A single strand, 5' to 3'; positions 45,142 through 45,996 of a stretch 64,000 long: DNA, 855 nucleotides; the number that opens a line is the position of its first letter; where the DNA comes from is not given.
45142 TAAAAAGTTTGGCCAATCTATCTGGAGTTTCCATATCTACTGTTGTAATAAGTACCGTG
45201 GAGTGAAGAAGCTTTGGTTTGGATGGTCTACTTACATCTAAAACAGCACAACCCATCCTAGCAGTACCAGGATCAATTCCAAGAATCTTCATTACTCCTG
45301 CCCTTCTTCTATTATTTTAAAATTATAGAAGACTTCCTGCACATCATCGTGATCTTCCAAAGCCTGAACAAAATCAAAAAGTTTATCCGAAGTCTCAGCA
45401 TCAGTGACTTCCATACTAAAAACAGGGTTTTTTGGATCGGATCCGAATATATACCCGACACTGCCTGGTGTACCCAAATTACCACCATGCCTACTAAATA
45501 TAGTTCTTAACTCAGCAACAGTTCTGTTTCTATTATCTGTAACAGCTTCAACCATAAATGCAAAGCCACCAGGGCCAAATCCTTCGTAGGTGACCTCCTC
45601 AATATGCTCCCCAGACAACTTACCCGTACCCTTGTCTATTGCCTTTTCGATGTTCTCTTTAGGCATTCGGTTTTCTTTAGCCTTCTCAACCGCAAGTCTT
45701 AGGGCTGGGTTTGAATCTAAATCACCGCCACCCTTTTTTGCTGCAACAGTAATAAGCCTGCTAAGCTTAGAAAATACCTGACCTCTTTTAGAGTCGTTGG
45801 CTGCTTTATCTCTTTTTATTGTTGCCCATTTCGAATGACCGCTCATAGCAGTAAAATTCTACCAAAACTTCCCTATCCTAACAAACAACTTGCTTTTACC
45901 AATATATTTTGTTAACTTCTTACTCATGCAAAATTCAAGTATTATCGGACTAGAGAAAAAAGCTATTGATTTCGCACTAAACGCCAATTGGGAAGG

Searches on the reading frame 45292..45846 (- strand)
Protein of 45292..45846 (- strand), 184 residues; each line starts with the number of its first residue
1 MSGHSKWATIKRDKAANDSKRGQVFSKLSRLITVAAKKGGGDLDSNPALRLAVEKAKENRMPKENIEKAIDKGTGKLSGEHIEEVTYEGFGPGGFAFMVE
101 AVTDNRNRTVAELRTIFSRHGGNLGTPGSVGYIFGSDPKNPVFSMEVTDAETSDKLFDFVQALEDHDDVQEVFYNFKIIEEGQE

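Call 102: search_protein_families(library=pfam, proteins=[window:45292-45846:-], max_evalue=0.0001)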
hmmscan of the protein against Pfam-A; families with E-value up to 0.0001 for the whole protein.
window:45292-45846:- (184 aa): 2 families
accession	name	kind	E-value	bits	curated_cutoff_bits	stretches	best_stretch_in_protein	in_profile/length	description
PF20772.2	TACO1_YebC_N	-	1.2e-31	109.5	36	1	5-76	1-73/73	TACO1/YebC protein N-terminal domain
PF01709.26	Transcrip_reg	-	2.3e-28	99.4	27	1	83-134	2-53/160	TACO1/YebC second and third domain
